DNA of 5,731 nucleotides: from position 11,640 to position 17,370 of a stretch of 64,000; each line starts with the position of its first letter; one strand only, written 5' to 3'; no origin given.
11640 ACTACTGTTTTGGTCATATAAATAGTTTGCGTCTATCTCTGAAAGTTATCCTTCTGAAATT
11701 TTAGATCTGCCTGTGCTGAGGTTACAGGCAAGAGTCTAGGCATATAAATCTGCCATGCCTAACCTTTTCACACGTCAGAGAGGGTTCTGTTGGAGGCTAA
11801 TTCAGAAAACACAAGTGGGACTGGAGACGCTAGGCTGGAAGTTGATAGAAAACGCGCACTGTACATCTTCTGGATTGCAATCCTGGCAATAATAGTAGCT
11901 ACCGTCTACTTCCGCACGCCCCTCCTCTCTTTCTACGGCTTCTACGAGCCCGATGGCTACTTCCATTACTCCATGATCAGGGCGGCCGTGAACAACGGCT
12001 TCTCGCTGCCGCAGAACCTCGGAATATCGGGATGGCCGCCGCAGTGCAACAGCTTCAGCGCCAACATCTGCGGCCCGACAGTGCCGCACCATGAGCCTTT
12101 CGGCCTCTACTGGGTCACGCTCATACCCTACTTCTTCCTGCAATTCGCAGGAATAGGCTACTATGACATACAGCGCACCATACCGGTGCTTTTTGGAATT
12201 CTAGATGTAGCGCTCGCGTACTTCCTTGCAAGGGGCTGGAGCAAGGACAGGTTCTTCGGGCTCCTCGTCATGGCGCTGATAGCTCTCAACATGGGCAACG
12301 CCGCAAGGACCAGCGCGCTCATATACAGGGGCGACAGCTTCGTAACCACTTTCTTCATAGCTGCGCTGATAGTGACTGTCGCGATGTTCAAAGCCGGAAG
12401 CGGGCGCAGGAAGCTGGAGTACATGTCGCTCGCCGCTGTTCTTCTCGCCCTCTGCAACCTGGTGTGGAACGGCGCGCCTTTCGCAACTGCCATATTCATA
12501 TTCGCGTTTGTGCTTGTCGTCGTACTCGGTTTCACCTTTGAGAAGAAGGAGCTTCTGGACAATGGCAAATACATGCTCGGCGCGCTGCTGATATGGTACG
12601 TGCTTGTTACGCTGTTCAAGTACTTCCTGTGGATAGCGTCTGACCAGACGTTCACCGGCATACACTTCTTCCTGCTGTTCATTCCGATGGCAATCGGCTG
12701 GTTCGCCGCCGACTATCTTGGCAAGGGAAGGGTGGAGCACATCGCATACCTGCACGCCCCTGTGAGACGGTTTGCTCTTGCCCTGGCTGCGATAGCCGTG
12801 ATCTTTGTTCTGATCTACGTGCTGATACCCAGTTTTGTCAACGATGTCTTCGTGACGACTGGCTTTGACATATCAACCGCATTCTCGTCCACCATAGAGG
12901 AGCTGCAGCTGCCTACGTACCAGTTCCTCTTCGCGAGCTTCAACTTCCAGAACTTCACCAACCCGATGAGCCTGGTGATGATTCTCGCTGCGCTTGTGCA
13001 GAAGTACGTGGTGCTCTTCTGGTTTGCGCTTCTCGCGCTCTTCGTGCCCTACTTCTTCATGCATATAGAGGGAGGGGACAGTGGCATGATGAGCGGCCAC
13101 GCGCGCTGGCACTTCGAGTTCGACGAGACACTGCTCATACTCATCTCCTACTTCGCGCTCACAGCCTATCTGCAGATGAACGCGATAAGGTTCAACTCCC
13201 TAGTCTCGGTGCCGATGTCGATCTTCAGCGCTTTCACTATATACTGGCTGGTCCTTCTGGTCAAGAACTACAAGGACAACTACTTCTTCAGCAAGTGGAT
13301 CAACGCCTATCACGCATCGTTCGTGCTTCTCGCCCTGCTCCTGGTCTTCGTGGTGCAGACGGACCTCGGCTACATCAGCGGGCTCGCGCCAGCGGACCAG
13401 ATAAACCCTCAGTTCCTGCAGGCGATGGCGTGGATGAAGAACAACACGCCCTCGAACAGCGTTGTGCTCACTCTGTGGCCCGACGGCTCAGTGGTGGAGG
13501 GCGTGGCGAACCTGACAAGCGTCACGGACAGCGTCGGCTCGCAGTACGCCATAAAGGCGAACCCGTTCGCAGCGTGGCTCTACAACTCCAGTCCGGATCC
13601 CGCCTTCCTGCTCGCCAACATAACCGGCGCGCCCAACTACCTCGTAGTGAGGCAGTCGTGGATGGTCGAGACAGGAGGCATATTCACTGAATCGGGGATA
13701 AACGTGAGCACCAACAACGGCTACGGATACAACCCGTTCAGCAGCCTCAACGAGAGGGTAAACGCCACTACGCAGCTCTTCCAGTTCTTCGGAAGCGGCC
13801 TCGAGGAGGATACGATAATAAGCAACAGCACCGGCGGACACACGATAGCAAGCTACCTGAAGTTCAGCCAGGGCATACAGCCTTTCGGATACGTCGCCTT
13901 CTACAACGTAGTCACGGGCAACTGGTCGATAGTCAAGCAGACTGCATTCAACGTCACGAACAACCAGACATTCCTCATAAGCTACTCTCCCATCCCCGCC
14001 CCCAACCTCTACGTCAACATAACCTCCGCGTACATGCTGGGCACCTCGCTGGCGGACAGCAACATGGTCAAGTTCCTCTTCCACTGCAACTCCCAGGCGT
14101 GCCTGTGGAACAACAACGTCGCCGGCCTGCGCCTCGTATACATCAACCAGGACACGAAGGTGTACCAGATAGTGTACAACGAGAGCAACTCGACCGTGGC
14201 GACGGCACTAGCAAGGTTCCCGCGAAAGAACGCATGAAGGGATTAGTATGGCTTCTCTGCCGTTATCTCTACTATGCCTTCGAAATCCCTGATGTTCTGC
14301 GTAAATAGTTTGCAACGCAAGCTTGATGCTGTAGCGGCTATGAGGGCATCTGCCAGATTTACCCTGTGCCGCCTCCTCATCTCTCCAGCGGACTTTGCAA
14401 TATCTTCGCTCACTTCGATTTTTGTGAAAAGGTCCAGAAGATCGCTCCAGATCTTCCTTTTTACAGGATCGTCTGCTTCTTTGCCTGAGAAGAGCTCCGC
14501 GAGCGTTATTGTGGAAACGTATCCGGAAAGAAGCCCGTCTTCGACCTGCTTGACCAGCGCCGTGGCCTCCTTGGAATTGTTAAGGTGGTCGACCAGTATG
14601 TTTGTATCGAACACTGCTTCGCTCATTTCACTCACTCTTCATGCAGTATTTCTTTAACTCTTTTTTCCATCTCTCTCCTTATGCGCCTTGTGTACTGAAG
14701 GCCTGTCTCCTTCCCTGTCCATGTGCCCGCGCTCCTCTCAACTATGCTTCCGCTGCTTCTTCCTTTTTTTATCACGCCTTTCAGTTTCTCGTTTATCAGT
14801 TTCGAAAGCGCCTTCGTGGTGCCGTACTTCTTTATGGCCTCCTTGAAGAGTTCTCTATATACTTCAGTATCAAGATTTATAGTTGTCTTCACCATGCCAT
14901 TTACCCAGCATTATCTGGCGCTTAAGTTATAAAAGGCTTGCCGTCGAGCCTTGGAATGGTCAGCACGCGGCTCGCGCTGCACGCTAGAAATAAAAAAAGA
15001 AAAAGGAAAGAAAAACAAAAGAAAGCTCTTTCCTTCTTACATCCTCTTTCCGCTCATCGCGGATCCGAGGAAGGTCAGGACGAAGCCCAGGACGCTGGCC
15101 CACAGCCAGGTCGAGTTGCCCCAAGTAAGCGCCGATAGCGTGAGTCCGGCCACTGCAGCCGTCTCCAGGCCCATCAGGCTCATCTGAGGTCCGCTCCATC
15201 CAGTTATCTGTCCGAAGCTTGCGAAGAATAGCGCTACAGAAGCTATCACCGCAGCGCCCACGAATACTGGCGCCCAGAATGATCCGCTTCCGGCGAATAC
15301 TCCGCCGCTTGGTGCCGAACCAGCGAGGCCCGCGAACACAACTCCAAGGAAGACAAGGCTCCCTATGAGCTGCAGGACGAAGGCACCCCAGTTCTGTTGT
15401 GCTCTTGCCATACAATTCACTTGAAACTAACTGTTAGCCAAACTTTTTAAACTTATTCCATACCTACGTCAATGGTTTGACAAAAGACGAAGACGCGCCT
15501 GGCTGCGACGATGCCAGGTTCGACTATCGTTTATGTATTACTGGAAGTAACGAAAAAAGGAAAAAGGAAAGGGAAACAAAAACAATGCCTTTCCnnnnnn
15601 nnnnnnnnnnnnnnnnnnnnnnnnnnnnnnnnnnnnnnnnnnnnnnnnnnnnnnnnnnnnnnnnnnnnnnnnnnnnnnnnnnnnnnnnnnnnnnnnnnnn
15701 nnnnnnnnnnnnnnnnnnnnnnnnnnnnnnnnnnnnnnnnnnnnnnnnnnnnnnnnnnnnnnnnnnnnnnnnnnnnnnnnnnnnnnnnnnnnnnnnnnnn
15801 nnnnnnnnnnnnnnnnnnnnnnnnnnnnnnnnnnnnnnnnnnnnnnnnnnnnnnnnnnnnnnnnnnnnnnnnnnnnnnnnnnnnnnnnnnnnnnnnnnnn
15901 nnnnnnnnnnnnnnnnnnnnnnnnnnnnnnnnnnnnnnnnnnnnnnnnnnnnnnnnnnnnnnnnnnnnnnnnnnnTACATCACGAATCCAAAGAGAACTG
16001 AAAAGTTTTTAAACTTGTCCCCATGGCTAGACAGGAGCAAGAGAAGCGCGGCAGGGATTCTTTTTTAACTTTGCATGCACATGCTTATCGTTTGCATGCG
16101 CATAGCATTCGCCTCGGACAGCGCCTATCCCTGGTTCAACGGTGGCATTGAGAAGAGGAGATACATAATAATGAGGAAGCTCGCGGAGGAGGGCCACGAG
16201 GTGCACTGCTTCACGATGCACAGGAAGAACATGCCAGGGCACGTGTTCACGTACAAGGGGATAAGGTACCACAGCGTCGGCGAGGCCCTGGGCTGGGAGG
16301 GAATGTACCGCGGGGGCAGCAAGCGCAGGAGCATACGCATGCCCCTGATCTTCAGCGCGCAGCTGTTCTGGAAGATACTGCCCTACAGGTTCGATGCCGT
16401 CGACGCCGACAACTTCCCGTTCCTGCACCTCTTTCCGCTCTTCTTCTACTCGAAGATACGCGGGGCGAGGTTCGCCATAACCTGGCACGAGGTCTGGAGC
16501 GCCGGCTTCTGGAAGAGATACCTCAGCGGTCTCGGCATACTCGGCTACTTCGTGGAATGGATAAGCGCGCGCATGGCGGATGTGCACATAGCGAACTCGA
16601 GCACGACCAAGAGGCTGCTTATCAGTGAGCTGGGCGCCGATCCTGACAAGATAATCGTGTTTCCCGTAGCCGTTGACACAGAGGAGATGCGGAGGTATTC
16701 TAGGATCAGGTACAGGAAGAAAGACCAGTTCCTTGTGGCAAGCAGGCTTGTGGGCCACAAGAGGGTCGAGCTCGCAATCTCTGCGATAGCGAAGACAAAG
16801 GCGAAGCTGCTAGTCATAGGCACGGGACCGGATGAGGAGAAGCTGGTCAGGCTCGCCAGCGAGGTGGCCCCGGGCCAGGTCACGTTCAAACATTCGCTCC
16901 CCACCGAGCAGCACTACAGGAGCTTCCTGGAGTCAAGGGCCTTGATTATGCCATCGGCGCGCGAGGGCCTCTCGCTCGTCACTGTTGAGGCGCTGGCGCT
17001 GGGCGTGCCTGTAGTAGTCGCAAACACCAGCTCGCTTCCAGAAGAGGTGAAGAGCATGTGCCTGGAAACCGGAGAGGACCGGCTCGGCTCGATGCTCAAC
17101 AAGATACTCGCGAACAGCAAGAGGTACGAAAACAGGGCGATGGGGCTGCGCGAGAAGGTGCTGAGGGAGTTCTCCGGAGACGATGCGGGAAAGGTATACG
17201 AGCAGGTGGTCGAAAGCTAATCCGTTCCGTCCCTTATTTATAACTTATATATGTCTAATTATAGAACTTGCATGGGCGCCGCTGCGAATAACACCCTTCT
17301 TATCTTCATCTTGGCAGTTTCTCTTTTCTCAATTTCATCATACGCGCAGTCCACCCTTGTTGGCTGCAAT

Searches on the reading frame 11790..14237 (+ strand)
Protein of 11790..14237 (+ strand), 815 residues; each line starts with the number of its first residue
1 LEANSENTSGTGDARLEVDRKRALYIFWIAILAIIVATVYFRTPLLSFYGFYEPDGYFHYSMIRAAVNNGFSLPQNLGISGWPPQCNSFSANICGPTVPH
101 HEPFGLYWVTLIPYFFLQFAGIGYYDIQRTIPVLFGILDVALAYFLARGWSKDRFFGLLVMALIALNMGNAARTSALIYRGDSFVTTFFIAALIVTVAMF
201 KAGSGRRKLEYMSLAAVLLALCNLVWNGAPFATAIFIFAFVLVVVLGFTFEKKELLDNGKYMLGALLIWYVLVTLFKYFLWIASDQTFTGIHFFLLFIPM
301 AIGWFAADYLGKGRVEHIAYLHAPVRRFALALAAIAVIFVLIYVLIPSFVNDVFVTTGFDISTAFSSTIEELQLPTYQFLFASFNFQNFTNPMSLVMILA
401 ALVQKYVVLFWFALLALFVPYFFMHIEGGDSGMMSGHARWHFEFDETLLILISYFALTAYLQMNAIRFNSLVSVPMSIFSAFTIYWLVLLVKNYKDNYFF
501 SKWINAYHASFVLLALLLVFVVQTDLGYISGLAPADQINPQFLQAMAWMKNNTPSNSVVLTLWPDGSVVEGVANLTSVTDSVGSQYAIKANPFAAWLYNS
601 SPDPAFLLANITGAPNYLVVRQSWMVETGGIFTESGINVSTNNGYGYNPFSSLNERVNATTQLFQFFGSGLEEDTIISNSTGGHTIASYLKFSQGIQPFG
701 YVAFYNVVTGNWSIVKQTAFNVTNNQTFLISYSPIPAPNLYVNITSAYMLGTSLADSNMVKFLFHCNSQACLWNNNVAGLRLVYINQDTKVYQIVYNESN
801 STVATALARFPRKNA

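Call 4: search_protein_families(library=pfam, proteins=[window:11790-14237:+], max_evalue=0.1)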
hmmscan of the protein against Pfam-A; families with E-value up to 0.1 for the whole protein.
window:11790-14237:+ (815 aa): 1 family
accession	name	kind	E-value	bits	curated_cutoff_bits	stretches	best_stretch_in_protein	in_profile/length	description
PF02516.20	STT3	-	5.7e-05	23.2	24.5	1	49-291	27-261/405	Oligosaccharyl transferase STT3, N-terminal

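Call 5: search_protein_families(library=ncbifam, proteins=[window:11790-14237:+], max_evalue=0.1)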
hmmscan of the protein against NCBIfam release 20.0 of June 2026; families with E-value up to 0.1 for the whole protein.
window:11790-14237:+ (815 aa): 0 families

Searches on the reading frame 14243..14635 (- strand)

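Call 76: search_protein_families(library=pfam, proteins=[window:14243-14635:-], max_evalue=0.01)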
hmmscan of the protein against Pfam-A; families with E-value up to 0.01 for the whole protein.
window:14243-14635:- (130 aa): 2 families
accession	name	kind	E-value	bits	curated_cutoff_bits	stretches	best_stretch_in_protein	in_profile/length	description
PF01850.27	PIN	-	1.5e-17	64.8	23.6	1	8-116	2-113/120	PIN domain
PF13470.12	PIN_3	-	2.3e-05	25.6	27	1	7-84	2-85/115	PIN domain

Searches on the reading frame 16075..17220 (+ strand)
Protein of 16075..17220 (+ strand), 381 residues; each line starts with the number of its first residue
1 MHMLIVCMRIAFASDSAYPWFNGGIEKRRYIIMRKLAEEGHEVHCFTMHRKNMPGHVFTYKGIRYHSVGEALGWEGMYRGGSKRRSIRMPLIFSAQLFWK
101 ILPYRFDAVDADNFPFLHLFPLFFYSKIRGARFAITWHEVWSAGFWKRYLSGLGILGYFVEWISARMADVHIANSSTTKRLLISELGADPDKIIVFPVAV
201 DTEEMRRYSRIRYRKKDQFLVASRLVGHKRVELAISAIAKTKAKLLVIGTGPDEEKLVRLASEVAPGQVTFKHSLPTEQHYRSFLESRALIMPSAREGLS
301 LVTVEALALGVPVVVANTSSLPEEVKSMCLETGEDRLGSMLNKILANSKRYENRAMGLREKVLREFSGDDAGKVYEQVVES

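Call 4: search_protein_families(library=pfam, proteins=[window:16075-17220:+], max_evalue=0.1)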
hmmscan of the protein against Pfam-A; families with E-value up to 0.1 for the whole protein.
window:16075-17220:+ (381 aa): 6 families
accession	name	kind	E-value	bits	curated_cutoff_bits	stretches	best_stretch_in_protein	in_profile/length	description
PF00534.26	Glycos_transf_1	-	2e-20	73.5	26.4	1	213-327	12-133/172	Glycosyl transferases group 1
PF13439.12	Glyco_transf_4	-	8.6e-18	65.4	28.5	1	23-204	2-170/170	Glycosyltransferase Family 4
PF13692.12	Glyco_trans_1_4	-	5.8e-15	56.2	27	1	219-326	4-120/142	Glycosyl transferases group 1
PF20706.3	GT4-conflict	-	5.1e-13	49.2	26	1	192-361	173-371/385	Family 4 Glycosyltransferase in conflict systems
PF13579.12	Glyco_trans_4_4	-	5.4e-12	46.8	29.7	1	23-198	1-157/158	Glycosyl transferase 4-like domain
PF13524.12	Glyco_trans_1_2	-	0.002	18.6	25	1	234-367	5-134/144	Glycosyl transferase-like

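Call 5: search_protein_families(library=ncbifam, proteins=[window:16075-17220:+], max_evalue=0.1)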
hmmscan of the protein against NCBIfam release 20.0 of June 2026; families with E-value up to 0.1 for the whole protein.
window:16075-17220:+ (381 aa): 33 families (the best 25 are shown)
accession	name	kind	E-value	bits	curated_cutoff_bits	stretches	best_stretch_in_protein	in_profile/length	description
NF007396.0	PRK09922.1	equivalog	8.7e-13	47.9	385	1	166-325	134-298/361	lipopolysaccharide 1,6-galactosyltransferase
TIGR03999.1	thiol_BshA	equivalog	1.8e-12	46.9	273.7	1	239-378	226-369/375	N-acetyl-alpha-D-glucosaminyl L-malate synthase BshA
NF041010.1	glycosy_Agl16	equivalog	5.4e-12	45.3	575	1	165-326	131-294/352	glycosylation protein Agl16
NF050063.1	ProtGlycPglJ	equivalog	2.8e-10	39.9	500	1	166-321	143-300/363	N-acetylgalactosamine-N,N'-diacetylbacillosaminyl-diphospho-undecaprenol 4-alpha-N-acetylgalactosaminyltransferase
NF047684.1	TeichurnBiosyTuaC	equivalog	4.7e-10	38.9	550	1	203-373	207-380/391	teichuronic acid biosynthesis protein TuaC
NF041876.1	EPS_EpsE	equivalog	1.2e-09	37.9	400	1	185-367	179-381/389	exopolysaccharide biosynthesis GT4 family glycosyltransferase EpsE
TIGR04157.1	glyco_rSAM_CFB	subfamily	3.8e-09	36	400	1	166-328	168-342/406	TIGR04157 family glycosyltransferase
TIGR03449.1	mycothiol_MshA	equivalog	8.6e-09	34.8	462.5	1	167-326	164-343/406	D-inositol-3-phosphate glycosyltransferase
TIGR04047.1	MSMEG_0565_glyc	hypoth_equivalog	1.1e-08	34.6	259.85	1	261-366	251-358/373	MSMEG_0565 family glycosyltransferase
NF053787.1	GlcN_PG_synth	equivalog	8.7e-08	31.4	480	1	181-362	166-339/361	N-acetylglucosaminyl phosphatidylglycerol synthase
NF046085.1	XrtY_assoc_Gly1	equivalog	9.9e-08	31.2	400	1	169-375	161-377/387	XrtY-associated glycosyltransferase XYAG1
TIGR02095.1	glgA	subfamily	1.6e-07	30.4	328.45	1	216-344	294-426/477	glycogen/starch synthase, ADP-glucose type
TIGR03088.1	stp2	hypoth_equivalog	1e-06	28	409.05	1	239-379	226-370/374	TIGR03088 family PEP-CTERM/XrtA system glycosyltransferase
TIGR02149.1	glgA_Coryne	subfamily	3.6e-06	26.3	302.4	1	129-366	105-374/391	glycogen synthase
NF001901.0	PRK00654.1-5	equivalog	8.5e-06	24.5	649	1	201-326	301-430/502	glycogen synthase GlgA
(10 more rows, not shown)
